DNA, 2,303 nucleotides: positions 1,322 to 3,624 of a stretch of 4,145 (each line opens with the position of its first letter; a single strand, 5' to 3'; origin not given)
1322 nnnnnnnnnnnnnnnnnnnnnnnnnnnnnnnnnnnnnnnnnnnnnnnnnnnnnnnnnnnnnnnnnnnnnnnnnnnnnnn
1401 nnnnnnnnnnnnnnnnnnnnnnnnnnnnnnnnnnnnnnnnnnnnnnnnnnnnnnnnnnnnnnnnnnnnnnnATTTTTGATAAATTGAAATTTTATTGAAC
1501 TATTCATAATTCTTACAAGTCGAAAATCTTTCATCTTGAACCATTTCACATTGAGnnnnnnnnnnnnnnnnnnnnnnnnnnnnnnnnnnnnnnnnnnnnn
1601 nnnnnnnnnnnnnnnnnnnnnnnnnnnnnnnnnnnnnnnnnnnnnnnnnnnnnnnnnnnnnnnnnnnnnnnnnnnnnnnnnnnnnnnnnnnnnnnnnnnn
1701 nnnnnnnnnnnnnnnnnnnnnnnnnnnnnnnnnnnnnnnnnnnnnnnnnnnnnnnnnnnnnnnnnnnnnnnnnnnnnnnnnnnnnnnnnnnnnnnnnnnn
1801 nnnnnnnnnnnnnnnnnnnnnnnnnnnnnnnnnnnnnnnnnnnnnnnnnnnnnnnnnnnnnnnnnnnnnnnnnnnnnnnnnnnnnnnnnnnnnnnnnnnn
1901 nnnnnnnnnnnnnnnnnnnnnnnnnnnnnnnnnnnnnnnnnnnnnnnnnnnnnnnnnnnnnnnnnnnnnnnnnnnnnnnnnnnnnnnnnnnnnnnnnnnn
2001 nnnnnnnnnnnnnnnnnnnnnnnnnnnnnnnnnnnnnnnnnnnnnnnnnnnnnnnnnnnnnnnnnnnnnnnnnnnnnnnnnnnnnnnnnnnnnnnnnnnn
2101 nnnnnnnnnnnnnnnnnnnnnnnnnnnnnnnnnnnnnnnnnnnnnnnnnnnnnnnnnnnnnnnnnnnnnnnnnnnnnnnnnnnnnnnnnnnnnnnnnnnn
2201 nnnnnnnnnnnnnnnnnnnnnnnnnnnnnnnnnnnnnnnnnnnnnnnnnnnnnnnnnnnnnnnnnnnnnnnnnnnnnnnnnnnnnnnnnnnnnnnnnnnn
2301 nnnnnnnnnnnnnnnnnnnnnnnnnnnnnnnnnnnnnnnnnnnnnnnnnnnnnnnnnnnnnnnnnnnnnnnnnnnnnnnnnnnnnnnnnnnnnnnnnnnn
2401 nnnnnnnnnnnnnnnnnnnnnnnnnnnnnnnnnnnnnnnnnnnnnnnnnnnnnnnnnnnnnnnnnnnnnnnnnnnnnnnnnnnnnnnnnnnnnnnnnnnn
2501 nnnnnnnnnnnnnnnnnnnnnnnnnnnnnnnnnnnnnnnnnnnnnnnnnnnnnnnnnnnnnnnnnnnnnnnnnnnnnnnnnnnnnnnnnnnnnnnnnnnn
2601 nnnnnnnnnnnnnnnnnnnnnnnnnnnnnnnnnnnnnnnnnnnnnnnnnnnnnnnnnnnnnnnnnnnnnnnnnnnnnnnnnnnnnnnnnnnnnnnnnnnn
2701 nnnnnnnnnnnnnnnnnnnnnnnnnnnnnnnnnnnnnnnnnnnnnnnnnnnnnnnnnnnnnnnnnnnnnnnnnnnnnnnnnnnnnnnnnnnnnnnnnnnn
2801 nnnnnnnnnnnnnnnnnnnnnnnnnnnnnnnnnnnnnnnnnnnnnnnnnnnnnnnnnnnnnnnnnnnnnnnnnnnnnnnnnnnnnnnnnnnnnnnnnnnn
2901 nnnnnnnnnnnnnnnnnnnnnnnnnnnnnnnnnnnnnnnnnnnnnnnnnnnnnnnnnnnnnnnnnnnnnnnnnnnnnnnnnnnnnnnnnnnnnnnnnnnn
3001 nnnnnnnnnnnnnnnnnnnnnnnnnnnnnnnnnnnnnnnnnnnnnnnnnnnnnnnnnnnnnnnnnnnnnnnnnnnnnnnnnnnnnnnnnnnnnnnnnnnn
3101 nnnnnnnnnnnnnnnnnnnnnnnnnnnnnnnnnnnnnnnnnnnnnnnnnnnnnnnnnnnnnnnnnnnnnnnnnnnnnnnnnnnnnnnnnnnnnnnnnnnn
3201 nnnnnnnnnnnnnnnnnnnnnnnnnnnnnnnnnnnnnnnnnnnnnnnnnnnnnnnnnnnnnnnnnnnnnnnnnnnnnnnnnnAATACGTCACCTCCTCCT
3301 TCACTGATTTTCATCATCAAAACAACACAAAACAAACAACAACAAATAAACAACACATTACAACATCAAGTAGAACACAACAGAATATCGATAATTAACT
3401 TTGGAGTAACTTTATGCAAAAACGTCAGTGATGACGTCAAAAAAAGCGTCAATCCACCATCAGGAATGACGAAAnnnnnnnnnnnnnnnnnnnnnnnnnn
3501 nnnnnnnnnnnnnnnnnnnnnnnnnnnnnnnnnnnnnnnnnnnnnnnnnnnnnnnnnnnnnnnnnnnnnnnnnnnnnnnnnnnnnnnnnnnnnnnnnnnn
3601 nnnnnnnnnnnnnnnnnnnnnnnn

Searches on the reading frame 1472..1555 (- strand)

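Call 53: search_protein_families(library=pfam, proteins=[window:1472-1555:-], max_evalue=1)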
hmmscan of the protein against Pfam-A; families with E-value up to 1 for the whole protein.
seq(28 aa): 1 family
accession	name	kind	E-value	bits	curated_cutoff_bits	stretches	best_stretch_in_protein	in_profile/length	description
PF21359.2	zf_topless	-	0.22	11.6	27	1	8-26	3-21/41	TOPLESS, zinc finger domain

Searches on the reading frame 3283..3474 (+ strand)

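Call 53: search_protein_families(library=pfam, proteins=[window:3283-3474:+], max_evalue=1)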
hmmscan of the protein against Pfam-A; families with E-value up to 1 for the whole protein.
seq(64 aa): 1 family
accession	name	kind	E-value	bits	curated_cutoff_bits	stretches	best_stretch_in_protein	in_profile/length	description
PF25106.1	VWA_4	-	0.1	12.6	27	1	2-45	91-134/169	von Willebrand factor A domain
